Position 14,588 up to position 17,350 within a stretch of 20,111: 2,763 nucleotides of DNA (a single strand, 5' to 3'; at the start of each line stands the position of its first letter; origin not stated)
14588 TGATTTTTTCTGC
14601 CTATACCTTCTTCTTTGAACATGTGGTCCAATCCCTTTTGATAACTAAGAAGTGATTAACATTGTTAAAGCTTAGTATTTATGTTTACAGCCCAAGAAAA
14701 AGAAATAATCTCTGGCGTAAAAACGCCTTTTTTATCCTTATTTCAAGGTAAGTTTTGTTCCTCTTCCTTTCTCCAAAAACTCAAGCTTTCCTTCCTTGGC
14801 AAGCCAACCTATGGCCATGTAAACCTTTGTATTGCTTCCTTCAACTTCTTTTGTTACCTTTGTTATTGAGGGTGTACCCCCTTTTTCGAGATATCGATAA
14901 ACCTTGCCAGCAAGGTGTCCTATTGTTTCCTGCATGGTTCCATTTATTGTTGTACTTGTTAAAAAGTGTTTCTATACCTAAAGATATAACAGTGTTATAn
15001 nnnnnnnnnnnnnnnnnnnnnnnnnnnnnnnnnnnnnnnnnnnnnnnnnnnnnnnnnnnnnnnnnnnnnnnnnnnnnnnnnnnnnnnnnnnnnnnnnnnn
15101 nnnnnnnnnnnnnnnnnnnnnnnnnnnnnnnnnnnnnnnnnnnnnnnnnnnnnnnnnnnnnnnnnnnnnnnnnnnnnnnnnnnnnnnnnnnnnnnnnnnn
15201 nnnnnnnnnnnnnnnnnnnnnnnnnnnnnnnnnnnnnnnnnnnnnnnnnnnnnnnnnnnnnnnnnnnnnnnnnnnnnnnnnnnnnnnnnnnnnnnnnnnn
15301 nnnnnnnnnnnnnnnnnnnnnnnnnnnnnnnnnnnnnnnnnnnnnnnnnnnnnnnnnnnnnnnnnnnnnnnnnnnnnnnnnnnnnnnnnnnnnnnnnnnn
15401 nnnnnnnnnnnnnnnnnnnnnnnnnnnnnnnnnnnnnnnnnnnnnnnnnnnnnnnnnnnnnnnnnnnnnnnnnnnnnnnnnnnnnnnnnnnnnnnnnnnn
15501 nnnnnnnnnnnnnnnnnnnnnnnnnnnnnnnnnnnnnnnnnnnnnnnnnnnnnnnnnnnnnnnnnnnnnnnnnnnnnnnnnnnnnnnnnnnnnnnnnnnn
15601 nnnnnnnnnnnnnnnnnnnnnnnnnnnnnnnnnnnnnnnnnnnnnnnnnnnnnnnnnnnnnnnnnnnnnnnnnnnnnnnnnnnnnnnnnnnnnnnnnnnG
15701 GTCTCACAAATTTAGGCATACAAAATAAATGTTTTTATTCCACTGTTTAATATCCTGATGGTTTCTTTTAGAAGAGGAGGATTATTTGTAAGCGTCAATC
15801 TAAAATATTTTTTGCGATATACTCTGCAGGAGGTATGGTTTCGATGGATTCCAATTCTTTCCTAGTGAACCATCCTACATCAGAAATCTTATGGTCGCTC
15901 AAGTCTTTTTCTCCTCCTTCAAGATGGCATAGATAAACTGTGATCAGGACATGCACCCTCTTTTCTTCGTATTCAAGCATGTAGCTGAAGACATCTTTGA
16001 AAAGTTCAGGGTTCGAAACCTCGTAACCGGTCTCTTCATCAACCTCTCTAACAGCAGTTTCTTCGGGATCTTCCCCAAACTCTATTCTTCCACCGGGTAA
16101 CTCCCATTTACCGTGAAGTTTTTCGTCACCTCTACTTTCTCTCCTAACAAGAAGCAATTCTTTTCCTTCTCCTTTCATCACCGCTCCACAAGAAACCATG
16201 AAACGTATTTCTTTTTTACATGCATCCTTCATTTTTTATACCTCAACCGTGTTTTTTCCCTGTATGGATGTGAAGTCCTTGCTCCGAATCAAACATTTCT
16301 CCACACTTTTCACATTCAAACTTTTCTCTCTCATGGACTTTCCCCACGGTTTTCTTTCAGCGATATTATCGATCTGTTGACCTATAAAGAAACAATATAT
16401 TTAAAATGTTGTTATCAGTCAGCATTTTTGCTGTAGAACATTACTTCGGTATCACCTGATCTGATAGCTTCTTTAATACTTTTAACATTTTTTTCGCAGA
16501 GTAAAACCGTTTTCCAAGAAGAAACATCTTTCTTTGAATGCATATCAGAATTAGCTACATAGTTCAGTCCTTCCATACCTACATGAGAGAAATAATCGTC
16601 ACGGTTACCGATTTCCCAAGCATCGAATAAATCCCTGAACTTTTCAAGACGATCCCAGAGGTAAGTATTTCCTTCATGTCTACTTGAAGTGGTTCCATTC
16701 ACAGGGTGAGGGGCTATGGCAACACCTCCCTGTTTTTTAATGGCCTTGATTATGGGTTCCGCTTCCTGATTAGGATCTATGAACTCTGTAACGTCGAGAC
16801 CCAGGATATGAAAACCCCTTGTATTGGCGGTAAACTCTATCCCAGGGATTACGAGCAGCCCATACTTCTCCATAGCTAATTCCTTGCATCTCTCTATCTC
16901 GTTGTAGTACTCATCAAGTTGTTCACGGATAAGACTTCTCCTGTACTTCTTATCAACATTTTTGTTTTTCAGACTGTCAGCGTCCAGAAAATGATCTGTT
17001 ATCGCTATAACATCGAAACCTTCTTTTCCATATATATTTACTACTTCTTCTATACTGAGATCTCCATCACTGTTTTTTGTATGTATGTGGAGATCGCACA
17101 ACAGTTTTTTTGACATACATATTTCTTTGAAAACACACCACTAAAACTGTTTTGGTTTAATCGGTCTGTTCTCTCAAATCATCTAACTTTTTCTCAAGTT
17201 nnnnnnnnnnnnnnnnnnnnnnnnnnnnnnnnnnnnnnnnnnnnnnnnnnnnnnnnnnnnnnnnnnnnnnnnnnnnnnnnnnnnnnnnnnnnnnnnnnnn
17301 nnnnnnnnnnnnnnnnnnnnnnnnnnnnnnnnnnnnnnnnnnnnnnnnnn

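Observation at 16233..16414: Unannotated 34-aa classical C2H2 zinc-finger micro-protein encoded just upstream of the NUDIX gene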

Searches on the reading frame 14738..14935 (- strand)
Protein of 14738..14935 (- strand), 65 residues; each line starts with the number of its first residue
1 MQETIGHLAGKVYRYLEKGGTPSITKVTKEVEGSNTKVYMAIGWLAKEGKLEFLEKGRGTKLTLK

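Call 6: search_protein_families(library=pfam, proteins=[window:14738-14935:-], max_evalue=1)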
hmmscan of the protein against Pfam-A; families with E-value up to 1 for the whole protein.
window:14738-14935:- (65 aa): 2 families
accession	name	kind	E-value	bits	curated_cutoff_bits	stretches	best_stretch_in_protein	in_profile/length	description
PF10771.15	DUF2582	-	1.7e-14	54.1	24.2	1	2-58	3-59/65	Winged helix-turn-helix domain (DUF2582)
PF24034.1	DUF7343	-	0.00063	20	27.6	1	11-64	7-61/62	Domain of unknown function (DUF7343)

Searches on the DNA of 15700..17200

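Call 46: search_rna_families(source=window, start=15700, end=17200, threshold=evalue, max_evalue=1)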
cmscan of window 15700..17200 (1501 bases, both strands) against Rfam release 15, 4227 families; matches with E-value up to 1: 0.
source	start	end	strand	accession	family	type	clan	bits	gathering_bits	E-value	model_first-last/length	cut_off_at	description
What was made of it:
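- Tried and rejected: No RNA family matched (call 46), so a known riboswitch or sRNA in the gap is rejected.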

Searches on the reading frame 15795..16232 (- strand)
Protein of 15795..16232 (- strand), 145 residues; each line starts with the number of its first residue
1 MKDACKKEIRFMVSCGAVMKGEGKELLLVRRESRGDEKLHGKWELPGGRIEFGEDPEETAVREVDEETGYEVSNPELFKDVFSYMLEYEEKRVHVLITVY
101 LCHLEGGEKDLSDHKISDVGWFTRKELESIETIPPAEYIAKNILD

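Call 6: search_protein_families(library=pfam, proteins=[window:15795-16232:-], max_evalue=1)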
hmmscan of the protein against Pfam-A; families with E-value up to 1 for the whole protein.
window:15795-16232:- (145 aa): 2 families
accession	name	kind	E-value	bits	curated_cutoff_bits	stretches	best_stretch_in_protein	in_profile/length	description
PF00293.34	NUDIX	-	8.4e-24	84.5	21.1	1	13-130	4-120/134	NUDIX domain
PF14815.12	NUDIX_4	-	1.5e-09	38.1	35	1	19-135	6-106/113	NUDIX domain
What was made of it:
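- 15795..16232 (-): NUDIX hydrolase gene, the downstream synteny anchor. Pfam NUDIX 8e-24 (call 6).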

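Call 10: list_cluster_members(proteins=[window:16246-16347:-, window:15795-16232:-, window:16415-17116:-])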
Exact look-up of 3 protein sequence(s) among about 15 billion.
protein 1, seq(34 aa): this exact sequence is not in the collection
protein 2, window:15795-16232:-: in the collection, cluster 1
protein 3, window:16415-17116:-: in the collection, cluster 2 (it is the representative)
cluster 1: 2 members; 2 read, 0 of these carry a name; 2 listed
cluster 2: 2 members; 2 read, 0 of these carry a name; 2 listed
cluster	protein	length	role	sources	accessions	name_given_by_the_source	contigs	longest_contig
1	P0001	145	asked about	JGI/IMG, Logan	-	-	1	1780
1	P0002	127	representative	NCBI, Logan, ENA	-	-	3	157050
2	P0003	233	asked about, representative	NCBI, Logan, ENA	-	-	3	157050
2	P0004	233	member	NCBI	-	-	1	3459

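Call 64: find_related_loci(query=window:15795-16232:-, collection=viral_contigs, flank=4000)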
Query window:15795-16232:- (145 aa) in viral_contigs; peptide patterns used: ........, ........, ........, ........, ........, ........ (x = any residue, [..] = any of these).
5 stretches matched a pattern, but none encodes a relative of the query by tblastn (E <= 1e-3).
